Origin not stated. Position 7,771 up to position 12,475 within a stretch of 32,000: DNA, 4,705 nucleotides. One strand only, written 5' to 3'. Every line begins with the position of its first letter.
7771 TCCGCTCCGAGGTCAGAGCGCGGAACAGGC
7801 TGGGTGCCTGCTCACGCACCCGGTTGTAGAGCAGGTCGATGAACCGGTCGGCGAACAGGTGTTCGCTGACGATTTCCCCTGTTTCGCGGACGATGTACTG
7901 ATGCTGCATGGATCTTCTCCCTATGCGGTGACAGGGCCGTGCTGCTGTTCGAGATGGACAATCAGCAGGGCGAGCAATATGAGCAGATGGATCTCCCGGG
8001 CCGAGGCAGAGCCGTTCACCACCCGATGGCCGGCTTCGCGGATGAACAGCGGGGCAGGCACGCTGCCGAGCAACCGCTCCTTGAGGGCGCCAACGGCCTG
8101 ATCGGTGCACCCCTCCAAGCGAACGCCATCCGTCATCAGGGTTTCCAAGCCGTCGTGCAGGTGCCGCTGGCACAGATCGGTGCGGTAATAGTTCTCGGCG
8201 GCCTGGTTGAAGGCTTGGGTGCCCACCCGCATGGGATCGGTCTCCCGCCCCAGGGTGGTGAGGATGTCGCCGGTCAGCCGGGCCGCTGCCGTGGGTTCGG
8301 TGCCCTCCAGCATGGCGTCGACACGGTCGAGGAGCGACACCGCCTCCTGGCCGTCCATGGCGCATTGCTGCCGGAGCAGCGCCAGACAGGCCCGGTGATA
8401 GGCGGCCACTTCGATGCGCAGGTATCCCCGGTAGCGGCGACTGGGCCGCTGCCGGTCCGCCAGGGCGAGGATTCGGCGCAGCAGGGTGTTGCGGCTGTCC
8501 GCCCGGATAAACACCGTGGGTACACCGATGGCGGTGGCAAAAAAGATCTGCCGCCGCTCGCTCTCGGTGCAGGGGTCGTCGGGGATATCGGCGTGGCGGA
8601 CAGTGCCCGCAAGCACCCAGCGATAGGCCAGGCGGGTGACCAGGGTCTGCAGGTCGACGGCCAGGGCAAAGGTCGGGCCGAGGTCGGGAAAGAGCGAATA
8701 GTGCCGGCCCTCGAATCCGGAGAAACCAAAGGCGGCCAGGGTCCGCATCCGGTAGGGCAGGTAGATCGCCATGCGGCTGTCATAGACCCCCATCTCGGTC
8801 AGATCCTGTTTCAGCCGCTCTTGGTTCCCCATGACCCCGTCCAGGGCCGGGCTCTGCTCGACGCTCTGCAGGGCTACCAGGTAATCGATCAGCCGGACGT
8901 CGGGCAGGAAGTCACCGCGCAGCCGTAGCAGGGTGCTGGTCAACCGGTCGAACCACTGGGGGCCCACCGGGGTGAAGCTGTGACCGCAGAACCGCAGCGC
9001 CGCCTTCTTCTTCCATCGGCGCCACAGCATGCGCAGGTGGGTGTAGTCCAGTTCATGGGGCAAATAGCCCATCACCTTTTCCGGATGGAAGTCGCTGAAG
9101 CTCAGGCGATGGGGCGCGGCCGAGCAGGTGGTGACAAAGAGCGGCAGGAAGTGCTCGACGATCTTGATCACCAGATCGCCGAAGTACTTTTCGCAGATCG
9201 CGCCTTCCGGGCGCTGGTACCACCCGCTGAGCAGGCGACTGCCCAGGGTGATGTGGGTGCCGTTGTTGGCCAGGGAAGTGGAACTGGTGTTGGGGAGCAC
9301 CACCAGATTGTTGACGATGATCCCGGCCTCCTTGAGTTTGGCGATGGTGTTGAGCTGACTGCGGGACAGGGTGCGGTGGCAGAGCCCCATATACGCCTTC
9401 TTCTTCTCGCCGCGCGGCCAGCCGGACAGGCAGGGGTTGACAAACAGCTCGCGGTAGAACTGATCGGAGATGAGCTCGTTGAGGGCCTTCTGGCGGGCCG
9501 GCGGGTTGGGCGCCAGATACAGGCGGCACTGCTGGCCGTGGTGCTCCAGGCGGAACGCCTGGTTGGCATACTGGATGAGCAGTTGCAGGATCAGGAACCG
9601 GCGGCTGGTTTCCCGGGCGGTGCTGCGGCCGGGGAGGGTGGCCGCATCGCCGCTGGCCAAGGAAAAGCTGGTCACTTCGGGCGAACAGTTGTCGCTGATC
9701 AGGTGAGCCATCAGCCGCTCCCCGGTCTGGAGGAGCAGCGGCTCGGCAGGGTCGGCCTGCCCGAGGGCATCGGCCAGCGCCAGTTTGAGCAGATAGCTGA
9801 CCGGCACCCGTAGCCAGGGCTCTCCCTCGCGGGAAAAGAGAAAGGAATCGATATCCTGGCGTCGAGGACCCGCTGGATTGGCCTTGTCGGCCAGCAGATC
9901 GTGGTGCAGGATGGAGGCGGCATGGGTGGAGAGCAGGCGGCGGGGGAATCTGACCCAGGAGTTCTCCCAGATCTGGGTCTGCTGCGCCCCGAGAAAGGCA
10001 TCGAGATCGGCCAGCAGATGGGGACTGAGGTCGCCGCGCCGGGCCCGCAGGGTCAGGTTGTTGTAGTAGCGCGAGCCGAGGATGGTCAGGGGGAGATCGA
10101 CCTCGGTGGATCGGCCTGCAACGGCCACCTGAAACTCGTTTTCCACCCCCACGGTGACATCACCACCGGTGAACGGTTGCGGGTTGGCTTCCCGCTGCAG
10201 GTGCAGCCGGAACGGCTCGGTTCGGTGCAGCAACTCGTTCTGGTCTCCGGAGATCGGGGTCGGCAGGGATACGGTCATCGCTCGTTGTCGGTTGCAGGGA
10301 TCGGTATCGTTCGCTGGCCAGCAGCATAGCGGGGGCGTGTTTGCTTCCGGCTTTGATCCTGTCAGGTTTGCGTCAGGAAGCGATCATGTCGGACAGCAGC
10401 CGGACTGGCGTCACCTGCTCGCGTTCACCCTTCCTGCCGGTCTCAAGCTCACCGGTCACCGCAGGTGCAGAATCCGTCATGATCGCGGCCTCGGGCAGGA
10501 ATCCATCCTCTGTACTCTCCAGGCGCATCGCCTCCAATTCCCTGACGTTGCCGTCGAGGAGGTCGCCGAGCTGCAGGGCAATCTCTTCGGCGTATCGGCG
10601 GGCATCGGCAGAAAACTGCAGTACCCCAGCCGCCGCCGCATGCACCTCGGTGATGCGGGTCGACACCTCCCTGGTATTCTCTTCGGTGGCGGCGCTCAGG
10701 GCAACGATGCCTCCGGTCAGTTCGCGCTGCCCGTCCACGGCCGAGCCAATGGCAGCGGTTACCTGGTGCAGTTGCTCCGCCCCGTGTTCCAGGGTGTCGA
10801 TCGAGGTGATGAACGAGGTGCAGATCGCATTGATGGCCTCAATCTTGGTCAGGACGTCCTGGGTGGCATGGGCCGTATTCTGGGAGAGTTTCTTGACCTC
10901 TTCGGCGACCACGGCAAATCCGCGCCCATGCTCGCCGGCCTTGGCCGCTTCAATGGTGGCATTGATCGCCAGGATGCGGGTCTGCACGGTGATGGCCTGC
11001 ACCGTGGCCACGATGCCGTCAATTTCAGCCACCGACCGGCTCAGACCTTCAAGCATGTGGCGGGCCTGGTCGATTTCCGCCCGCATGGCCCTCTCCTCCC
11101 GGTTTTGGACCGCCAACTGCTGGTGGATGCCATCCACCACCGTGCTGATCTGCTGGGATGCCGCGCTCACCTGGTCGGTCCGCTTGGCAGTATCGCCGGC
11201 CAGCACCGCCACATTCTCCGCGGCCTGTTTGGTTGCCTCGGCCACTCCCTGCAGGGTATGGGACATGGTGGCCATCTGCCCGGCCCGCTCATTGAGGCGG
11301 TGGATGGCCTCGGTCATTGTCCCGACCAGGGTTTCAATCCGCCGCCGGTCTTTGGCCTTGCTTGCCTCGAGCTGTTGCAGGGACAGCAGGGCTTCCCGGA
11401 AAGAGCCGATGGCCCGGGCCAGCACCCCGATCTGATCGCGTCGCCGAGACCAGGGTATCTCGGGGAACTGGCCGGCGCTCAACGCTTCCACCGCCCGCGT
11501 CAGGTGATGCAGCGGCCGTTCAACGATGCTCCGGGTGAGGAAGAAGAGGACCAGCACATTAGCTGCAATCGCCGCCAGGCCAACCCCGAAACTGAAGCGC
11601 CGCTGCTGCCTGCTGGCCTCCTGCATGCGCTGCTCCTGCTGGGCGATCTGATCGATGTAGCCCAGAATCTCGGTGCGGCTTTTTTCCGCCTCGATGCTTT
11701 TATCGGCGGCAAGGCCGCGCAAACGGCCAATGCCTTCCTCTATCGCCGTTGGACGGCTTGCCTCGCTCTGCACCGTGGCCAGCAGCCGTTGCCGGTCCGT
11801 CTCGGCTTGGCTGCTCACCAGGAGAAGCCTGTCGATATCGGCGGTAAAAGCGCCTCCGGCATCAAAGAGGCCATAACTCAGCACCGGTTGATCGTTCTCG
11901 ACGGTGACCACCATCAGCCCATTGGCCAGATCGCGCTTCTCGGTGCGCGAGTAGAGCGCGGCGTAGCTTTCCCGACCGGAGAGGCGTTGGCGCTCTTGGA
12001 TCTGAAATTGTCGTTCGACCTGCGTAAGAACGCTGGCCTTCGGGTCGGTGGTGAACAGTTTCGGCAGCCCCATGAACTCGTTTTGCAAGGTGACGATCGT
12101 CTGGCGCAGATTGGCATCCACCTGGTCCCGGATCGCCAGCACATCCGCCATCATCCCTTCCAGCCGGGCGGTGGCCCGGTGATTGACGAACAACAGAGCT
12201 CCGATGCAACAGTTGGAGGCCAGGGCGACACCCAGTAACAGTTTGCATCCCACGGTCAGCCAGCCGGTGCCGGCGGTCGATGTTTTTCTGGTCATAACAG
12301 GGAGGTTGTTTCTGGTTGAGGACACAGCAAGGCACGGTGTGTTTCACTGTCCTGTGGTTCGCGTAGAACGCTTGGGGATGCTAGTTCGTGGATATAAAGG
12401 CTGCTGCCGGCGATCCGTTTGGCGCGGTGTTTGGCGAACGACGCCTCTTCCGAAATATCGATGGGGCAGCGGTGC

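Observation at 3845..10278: Same-strand polar-lipid gene cluster (unknown 785-aa protein, PSD-type, Lgt-type, LpxH-type, GT4) that matches no pathway I can name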

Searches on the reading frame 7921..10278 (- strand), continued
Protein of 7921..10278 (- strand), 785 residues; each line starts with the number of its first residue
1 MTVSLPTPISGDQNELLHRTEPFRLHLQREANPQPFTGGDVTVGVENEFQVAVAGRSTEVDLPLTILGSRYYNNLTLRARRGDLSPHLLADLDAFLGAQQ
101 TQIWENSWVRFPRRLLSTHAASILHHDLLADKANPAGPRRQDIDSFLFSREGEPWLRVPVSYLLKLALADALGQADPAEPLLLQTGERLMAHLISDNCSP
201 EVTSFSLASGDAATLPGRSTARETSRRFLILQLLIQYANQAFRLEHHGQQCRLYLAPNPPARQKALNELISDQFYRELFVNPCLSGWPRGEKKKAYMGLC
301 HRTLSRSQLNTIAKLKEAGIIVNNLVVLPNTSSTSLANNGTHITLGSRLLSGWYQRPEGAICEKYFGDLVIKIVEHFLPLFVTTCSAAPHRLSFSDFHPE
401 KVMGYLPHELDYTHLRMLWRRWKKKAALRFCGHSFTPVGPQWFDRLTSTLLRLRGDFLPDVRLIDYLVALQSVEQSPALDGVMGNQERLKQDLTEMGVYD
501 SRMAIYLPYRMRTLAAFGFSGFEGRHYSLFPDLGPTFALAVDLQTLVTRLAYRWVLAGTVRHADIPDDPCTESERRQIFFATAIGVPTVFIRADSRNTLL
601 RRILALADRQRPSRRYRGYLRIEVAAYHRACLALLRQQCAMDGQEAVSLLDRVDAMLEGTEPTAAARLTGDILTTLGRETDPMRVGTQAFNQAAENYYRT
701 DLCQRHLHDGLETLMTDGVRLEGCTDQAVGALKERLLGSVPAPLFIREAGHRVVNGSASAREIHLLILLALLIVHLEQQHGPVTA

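Call 116: fold_search(model_id=the predicted structure, library=pdb)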
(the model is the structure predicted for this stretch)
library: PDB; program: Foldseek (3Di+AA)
matches with E <= 10: 37; with E <= 0.001: 0
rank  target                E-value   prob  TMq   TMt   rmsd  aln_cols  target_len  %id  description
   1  3nzt                  3.0e-02  0.91  0.26  0.37  17.6       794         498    8  2.0 Angstrom Crystal structure of Glutamate--Cysteine Ligase (gshA) ftom Francisella tularensis in Complex with AMP (released 2010-07-28)
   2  2d32_B                5.9e-02  0.89  0.29  0.41  16.7       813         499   10  Crystal Structure of Michaelis Complex of gamma-Glutamylcysteine Synthetase (released 2006-11-14)
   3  2d32_D                8.4e-02  0.77  0.28  0.38  17.2       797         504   10  Crystal Structure of Michaelis Complex of gamma-Glutamylcysteine Synthetase (released 2006-11-14)
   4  4bjr_B                1.5e-01  0.91  0.28  0.41  10.9       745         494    8  Crystal structure of the complex between Prokaryotic Ubiquitin-like Protein Pup and its Ligase PafA (released 2013-05-01)
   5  3ig5                  2.1e-01  0.23  0.23  0.25  19.9       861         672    9  Saccharomyces cerevisiae glutamate cysteine ligase in complex with Mg2+ and L-glutamate (released 2009-09-01)
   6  9u4t_A                4.0e-01  0.02  0.07  0.07  34.2       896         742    9  Cryo-EM map of MSMEG_3496 in complex with AcpM, size exclusion chromatography peak1 (released 2025-12-10)
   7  5azp_A                5.5e-01  0.02  0.05  0.06  34.9       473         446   12  Crystal structure of a membrane protein from Pseudomonas aeruginosa (released 2016-06-08)
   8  5iuy_A                1.0e+00  0.02  0.05  0.07  33.8       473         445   12  Structural insights of the outer-membrane channel OprN (released 2016-07-06)
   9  7oyh_A                1.2e+00  0.41  0.26  0.40  10.9       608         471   10  Crystal structure of depupylase Dop in complex with Pup and ADP/tetrafluoromagnesate (released 2021-12-01)
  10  8dfv_A                1.4e+00  0.02  0.06  0.04  25.0       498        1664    9  Structural Basis of MicroRNA Biogenesis by Dicer-1 and Its Partner Protein Loqs-PB - complex IIa (released 2022-11-16)
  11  5iuy_C                1.7e+00  0.01  0.05  0.07  34.0       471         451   12  Structural insights of the outer-membrane channel OprN (released 2016-07-06)
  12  7oy3_A                1.9e+00  0.25  0.25  0.38  10.9       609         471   10  Crystal structure of depupylase Dop in complex with phosphorylated Pup and ADP (released 2021-12-01)
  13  5azp_B                2.0e+00  0.01  0.05  0.08  33.4       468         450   12  Crystal structure of a membrane protein from Pseudomonas aeruginosa (released 2016-06-08)
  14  6fv8_B                2.2e+00  0.02  0.09  0.12  25.5       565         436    9  Dimer structure of the MATE family multidrug resistance transporter Aq_128 from Aquifex aeolicus in the outward-facing (released 2019-03-20)
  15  5azo                  2.8e+00  0.01  0.05  0.07  34.1       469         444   12  Crystal structure of a membrane protein from Pseudomonas aeruginosa (released 2016-06-08)
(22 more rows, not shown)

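Call 122: find_encoding_contigs(protein=P0426, flank=10000, max_places=1)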
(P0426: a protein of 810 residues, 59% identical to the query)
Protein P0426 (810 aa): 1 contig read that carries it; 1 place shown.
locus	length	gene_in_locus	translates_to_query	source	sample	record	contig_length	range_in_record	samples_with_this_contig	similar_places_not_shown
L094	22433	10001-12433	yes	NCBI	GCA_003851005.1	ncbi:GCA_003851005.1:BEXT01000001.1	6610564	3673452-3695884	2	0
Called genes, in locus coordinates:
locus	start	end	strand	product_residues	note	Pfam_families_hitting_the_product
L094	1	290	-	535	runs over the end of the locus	PF00501:AMP-binding, PF13193:AMP-binding_C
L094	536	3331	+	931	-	PF13424:TPR_12 (faint), PF00158:Sigma54_activat, PF01078:Mg_chelatase (faint), PF14532:Sigma54_activ_2, PF07728:AAA_5 (weak), PF25601:AAA_lid_14, PF02954:HTH_8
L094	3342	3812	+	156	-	PF02508:Rnf-Nqr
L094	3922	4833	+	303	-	PF04060:FeS, PF14697:Fer4_21 (weak), PF00037:Fer4, PF12797:Fer4_2 (weak), PF12837:Fer4_6 (weak), PF12838:Fer4_7 (weak)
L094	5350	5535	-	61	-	-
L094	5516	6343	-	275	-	PF00563:EAL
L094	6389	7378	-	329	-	PF00990:GGDEF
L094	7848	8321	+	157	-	PF02870:Methyltransf_1N, PF01035:DNA_binding_1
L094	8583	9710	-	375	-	PF10263:SprT-like, PF10979:DUF2786, PF23771:DUF7168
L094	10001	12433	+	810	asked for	-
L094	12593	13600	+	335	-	PF02666:PS_Dcarbxylase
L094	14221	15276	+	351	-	PF01790:LGT (weak)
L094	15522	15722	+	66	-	-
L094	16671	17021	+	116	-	-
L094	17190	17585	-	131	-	PF14539:DUF4442, PF03061:4HBT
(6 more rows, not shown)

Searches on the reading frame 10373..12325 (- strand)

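Call 8: search_protein_families(library=pfam, proteins=[window:10373-12325:-], max_evalue=0.01)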
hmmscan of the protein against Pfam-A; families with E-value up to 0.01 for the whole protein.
window:10373-12325:- (650 aa): 3 families
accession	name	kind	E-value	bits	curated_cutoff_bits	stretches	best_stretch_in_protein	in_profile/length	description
PF00015.26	MCPsignal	-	5.6e-25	88.6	34.6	1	414-555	14-159/172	Methyl-accepting chemotaxis protein (MCP) signalling domain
PF00672.30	HAMP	-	4.2e-05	24.2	25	1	270-313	8-51/53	HAMP domain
PF10498.14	IFT57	-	0.0043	16.5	40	0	350-440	223-313/360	Intra-flagellar transport protein 57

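Call 9: search_protein_families(library=ncbifam, proteins=[window:10373-12325:-], max_evalue=0.01)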
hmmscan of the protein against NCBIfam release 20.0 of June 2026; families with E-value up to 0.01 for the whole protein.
window:10373-12325:- (650 aa): 13 families
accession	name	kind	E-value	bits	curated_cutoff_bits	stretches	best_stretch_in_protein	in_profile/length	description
NF058645.1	MCPCtpMPsAe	equivalog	1.8e-24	86.4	900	1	226-589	188-548/558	methyl-accepting chemotaxis protein CtpM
NF011615.0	PRK15041.1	equivalog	1.5e-14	53.6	947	1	418-584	344-514/554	methyl-accepting chemotaxis protein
NF050802.1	AspChtxCcaA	equivalog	2e-13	49.6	1300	1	430-554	567-684/700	aspartate chemotaxis receptor CcaA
NF047851.1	MCPCitTducer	equivalog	2.7e-13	49.9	900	1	235-573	184-504/553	methyl-accepting chemotaxis citrate transducer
NF011622.0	PRK15048.1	equivalog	1.3e-12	47.7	900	1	256-567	204-498/553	methyl-accepting chemotaxis protein II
NF041847.1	transduc_aer2_vibrio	equivalog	5.8e-12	44.6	1200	1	330-547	493-714/804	aerotaxis transducer Aer2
NF007309.0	PRK09793.1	equivalog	1.6e-10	40.6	903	1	365-523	288-449/533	methyl-accepting chemotaxis protein IV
TIGR02168.1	SMC_prok_B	equivalog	1.4e-06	26.4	567.35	1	269-566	199-501/1181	chromosome segregation protein SMC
NF008184.0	PRK10935.1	equivalog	1.9e-06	26.8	553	1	217-394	122-303/565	nitrate/nitrite two-component system sensor histidine kinase NarQ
TIGR02169.1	SMC_prok_A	equivalog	5.8e-05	21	729.4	1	298-571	239-510/1165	chromosome segregation protein SMC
NF038389.1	ArsS_fam_HK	equivalog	0.0014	18.2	250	1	209-323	96-206/403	ArsS family sensor histidine kinase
NF045487.1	ASRP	equivalog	0.0038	15.9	300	1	310-458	316-462/593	archaea-specific SMC-related protein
NF003034.1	PRK03918.1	equivalog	0.0048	14.9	700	0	302-446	229-368/878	DNA double-strand break repair ATPase Rad50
